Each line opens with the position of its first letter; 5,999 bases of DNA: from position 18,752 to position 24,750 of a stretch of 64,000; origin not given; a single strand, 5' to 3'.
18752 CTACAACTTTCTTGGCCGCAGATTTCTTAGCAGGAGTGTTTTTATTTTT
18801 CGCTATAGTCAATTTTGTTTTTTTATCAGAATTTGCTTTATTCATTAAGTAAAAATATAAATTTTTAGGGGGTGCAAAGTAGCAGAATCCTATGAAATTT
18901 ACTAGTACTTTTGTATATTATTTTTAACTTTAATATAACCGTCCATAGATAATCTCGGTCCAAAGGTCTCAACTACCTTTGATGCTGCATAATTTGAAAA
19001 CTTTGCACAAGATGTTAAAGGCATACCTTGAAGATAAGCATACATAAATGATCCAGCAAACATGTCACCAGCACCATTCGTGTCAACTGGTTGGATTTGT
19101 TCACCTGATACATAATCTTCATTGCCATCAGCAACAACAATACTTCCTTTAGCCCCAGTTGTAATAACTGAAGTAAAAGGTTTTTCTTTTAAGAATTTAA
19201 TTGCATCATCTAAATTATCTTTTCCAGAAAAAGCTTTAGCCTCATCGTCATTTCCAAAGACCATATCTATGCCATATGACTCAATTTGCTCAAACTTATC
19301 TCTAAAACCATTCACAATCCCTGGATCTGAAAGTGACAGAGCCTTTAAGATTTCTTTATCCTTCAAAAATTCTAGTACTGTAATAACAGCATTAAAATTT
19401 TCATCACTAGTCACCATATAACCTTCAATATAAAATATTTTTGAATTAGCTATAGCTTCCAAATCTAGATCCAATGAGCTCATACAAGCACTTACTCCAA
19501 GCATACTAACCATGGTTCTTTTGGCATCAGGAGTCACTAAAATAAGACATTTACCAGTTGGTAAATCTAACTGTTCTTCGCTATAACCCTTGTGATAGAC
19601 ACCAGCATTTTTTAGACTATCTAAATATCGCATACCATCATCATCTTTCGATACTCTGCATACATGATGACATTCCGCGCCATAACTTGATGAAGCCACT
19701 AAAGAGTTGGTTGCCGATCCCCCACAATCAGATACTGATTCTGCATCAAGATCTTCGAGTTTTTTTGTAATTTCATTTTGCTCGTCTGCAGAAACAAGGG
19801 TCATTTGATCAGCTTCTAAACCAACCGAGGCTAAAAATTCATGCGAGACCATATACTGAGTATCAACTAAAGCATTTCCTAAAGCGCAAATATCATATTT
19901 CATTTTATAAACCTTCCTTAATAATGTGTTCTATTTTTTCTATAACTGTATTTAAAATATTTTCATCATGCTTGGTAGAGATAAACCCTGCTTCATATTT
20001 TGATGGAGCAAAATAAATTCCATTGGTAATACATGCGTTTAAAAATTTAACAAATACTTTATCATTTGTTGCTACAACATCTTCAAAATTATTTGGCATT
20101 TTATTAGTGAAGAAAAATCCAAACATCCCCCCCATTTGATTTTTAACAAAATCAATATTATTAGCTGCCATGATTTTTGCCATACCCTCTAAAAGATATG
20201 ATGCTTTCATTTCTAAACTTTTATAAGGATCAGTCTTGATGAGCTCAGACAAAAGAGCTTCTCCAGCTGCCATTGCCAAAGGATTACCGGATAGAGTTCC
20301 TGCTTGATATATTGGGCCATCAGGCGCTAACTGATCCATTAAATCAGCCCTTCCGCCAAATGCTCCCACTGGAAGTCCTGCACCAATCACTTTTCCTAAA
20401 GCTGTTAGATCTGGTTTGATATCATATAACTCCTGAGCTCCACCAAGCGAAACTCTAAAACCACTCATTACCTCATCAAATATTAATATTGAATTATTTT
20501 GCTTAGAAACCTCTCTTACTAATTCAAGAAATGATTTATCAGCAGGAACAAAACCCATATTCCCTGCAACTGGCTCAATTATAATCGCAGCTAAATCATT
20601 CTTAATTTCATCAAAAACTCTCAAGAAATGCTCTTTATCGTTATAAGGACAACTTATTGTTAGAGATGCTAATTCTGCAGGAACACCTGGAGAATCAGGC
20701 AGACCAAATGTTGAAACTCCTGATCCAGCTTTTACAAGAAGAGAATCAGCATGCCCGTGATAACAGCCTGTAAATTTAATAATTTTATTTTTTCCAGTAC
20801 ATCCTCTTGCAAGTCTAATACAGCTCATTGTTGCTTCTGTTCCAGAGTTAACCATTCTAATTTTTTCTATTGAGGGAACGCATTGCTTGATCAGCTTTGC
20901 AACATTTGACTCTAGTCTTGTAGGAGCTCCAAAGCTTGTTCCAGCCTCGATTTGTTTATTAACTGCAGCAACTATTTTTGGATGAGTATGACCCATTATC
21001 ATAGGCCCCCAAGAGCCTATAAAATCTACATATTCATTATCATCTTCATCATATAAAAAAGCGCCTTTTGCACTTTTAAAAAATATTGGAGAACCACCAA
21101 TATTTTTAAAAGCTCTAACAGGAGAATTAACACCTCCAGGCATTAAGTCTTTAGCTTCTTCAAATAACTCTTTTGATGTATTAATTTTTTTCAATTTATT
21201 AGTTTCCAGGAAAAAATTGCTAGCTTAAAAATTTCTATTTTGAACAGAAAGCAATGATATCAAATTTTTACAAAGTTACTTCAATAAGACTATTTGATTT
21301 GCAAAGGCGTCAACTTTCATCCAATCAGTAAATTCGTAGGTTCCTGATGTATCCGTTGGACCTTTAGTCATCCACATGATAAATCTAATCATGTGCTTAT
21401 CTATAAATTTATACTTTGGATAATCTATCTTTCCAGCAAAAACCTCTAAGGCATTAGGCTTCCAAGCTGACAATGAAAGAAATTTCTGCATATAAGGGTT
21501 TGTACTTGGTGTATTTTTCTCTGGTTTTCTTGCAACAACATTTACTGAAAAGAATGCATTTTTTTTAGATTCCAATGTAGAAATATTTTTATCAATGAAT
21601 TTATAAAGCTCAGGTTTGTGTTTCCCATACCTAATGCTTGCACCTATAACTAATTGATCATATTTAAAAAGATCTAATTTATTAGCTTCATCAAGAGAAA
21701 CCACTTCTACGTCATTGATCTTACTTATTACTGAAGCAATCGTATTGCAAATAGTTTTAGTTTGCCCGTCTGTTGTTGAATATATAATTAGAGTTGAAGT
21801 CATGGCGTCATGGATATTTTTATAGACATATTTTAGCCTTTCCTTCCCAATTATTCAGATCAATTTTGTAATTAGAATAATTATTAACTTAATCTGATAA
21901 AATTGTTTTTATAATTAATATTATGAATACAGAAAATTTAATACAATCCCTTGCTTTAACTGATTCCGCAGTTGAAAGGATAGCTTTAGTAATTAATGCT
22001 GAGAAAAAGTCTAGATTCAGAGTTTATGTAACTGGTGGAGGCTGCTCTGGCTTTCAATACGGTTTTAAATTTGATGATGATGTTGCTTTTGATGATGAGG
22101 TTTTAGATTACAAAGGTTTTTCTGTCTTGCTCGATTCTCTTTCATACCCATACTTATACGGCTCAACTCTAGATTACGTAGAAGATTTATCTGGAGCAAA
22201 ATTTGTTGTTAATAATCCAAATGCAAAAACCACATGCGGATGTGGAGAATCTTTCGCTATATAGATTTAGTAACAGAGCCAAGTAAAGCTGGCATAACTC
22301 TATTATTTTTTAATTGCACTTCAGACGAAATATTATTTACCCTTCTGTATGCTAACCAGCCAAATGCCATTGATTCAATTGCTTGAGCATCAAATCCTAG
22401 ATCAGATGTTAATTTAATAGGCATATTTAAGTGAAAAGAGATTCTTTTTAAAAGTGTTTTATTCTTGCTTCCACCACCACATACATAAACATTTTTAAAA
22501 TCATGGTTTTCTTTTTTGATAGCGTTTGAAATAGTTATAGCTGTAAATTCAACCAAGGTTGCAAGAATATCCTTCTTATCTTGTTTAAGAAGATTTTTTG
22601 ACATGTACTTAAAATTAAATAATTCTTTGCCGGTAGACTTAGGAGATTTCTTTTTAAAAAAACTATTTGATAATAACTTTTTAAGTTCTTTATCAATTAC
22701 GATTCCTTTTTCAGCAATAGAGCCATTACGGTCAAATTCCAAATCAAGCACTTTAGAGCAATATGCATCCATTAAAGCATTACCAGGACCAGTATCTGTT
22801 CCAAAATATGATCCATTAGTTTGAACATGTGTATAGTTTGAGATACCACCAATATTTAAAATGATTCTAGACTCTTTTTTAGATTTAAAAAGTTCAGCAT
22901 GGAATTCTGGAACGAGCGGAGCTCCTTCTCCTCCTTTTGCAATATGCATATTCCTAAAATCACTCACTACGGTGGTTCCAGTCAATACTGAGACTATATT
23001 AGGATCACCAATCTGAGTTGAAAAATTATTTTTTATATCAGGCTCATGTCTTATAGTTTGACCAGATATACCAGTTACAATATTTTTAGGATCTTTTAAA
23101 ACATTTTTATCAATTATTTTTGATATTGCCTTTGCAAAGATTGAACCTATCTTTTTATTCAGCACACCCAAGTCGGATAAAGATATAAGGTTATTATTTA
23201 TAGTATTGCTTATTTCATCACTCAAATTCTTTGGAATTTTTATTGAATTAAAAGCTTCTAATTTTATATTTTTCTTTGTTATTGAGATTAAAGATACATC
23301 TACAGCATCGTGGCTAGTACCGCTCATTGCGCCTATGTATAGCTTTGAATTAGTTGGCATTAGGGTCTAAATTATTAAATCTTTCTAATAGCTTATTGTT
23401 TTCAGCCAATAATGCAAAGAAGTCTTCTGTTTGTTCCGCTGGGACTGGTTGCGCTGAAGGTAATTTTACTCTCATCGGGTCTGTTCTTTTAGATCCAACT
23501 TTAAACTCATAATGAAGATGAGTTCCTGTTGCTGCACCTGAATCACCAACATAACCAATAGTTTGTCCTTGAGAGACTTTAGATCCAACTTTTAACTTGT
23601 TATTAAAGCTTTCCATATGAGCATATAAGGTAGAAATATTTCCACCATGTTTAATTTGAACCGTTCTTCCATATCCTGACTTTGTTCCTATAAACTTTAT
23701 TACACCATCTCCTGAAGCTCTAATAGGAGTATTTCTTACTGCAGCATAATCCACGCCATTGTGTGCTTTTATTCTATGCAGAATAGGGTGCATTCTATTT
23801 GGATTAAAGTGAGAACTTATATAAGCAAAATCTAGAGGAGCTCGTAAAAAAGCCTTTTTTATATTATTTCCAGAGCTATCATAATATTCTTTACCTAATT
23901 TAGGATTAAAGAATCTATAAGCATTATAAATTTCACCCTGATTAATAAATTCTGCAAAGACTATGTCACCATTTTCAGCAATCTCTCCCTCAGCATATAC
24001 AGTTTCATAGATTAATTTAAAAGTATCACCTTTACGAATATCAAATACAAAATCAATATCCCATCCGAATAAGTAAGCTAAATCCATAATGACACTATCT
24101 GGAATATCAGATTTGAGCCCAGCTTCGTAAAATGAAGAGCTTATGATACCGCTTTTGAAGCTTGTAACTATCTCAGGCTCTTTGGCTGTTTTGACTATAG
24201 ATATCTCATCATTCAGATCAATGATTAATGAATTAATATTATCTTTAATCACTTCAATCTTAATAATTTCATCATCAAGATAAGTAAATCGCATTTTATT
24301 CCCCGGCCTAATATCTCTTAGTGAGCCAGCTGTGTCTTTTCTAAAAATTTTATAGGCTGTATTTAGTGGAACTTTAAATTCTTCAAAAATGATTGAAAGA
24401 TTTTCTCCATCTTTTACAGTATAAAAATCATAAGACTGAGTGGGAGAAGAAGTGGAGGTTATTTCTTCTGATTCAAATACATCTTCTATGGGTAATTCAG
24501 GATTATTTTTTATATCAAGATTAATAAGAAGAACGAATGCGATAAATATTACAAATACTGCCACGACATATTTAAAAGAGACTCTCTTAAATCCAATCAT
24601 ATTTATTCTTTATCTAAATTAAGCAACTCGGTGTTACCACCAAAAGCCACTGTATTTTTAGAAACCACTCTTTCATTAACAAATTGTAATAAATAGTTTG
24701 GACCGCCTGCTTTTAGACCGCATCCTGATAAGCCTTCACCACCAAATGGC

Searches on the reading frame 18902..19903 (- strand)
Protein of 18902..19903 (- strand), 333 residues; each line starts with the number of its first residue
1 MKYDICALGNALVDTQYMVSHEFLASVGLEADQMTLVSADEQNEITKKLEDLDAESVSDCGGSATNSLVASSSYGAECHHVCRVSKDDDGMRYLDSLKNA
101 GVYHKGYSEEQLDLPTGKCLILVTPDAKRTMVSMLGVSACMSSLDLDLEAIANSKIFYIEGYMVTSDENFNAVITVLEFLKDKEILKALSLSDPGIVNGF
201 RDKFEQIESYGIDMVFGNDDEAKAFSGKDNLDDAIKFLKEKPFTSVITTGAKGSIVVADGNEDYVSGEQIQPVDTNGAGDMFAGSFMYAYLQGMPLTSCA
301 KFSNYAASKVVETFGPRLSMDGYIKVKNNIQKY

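Call 11: search_protein_families(library=pfam, proteins=[window:18902-19903:-], max_evalue=0.00001)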
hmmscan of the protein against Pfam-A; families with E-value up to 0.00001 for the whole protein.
window:18902-19903:- (333 aa): 1 family
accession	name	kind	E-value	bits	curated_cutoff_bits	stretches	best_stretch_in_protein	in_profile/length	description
PF00294.29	PfkB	-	1e-44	153.6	25.8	1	43-319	21-298/302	pfkB family carbohydrate kinase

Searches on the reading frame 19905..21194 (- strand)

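Call 11: search_protein_families(library=pfam, proteins=[window:19905-21194:-], max_evalue=0.00001)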
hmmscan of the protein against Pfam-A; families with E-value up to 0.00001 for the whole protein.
window:19905-21194:- (429 aa): 1 family
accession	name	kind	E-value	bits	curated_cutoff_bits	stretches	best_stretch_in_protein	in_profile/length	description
PF00202.27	Aminotran_3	-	1e-74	252.1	30.5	1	36-396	10-372/403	Aminotransferase class-III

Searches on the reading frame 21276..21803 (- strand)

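Call 11: search_protein_families(library=pfam, proteins=[window:21276-21803:-], max_evalue=0.00001)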
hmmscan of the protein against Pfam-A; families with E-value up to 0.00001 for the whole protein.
window:21276-21803:- (175 aa): 2 families
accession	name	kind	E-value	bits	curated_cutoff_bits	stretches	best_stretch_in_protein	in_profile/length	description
PF12724.12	Flavodoxin_5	-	2e-53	181.1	27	1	5-153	1-145/145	Flavodoxin domain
PF12641.12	Flavodoxin_3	-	6e-06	26.6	27.5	1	5-86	1-75/160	Flavodoxin domain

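Call 24: search_protein_families(library=ncbifam, proteins=[window:21276-21803:-], max_evalue=0.00001)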
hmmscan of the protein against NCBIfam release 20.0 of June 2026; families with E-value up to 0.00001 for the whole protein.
window:21276-21803:- (175 aa): 4 families
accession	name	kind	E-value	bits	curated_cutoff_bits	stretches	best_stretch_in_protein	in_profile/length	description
NF008316.0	PRK11104.1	equivalog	3.7e-65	219.1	142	1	3-173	2-173/177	menaquinone-dependent protoporphyrinogen IX dehydrogenase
NF006739.0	PRK09267.1-5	subfamily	2.3e-06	27.5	175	1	1-85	1-86/168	flavodoxin FldA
TIGR01753.1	flav_short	equivalog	2.6e-06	28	123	1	5-83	2-84/140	flavodoxin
TIGR01752.1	flav_long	equivalog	4.7e-06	26.3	146.75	1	6-66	4-64/167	flavodoxin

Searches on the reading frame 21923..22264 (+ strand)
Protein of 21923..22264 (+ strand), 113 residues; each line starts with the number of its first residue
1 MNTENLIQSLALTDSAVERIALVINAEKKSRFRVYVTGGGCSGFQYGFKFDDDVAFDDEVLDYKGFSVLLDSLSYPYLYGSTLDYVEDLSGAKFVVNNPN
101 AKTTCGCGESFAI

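Call 11: search_protein_families(library=pfam, proteins=[window:21923-22264:+], max_evalue=0.00001)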
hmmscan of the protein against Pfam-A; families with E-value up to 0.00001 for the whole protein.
window:21923-22264:+ (113 aa): 1 family
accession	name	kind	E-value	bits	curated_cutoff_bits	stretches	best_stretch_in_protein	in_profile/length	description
PF01521.26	Fe-S_biosyn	-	6.3e-19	68.7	26.3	1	10-109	3-110/110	Iron-sulphur cluster biosynthesis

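Call 24: search_protein_families(library=ncbifam, proteins=[window:21923-22264:+], max_evalue=0.00001)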
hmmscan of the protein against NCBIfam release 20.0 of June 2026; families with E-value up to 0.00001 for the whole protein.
window:21923-22264:+ (113 aa): 9 families
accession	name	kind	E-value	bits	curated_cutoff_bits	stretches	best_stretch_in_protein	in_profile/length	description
NF010147.0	PRK13623.1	equivalog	3.6e-42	143.2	117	1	4-113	4-115/115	iron-sulfur cluster insertion protein ErpA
TIGR00049.1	TIGR00049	subfamily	7.8e-34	116.1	58.8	1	11-112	2-105/106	iron-sulfur cluster assembly accessory protein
TIGR01997.1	sufA_proteo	equivalog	5.6e-22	77.9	136.2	1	9-112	2-106/107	Fe-S cluster assembly scaffold SufA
TIGR02011.1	IscA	equivalog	1.5e-21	76.6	150.6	1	11-112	2-104/105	iron-sulfur cluster assembly protein IscA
NF007049.0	PRK09502.1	equivalog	2.7e-21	75.7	181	1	9-112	2-106/107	iron-sulfur cluster assembly protein IscA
NF007050.0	PRK09504.1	equivalog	3.8e-17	62.5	161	1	4-113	12-122/122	Fe-S cluster assembly scaffold SufA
NF008392.0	PRK11190.1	equivalog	2.3e-10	40.7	268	1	12-103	4-98/192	Fe-S biogenesis protein NfuA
TIGR03341.1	YhgI_GntY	equivalog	2.4e-09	37.2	269.35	1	12-103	3-97/190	Fe-S biogenesis protein NfuA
NF038090.1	IscA_HesB_Se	subfamily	3.8e-07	30.3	85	1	10-108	2-100/101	IscA/HesB family protein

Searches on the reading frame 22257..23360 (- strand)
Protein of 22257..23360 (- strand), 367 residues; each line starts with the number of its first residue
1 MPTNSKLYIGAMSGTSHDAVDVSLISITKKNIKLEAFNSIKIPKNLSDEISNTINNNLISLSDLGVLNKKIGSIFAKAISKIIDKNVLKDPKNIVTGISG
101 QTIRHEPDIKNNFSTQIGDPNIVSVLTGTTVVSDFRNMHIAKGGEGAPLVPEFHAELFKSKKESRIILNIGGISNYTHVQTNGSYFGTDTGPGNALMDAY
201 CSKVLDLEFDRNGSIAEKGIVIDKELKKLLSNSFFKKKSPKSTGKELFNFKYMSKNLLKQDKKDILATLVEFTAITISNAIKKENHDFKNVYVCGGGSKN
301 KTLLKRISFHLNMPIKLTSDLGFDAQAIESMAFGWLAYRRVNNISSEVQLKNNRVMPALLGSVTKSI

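Call 11: search_protein_families(library=pfam, proteins=[window:22257-23360:-], max_evalue=0.00001)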
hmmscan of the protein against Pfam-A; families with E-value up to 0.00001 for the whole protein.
window:22257-23360:- (367 aa): 1 family
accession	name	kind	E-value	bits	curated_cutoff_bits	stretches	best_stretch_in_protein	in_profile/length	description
PF03702.20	AnmK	-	2.1e-105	353.3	24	1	7-364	2-365/367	Anhydro-N-acetylmuramic acid kinase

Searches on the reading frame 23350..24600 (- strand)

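Call 11: search_protein_families(library=pfam, proteins=[window:23350-24600:-], max_evalue=0.00001)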
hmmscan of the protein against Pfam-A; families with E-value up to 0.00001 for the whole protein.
window:23350-24600:- (416 aa): 2 families
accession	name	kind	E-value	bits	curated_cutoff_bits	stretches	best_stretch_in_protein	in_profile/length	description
PF01551.29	Peptidase_M23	-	1.4e-29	102.5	28.7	1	279-375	2-96/96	Peptidase family M23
PF19425.4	Csd3_N2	-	5.3e-08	33.3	27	1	147-267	7-122/122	Csd3 second domain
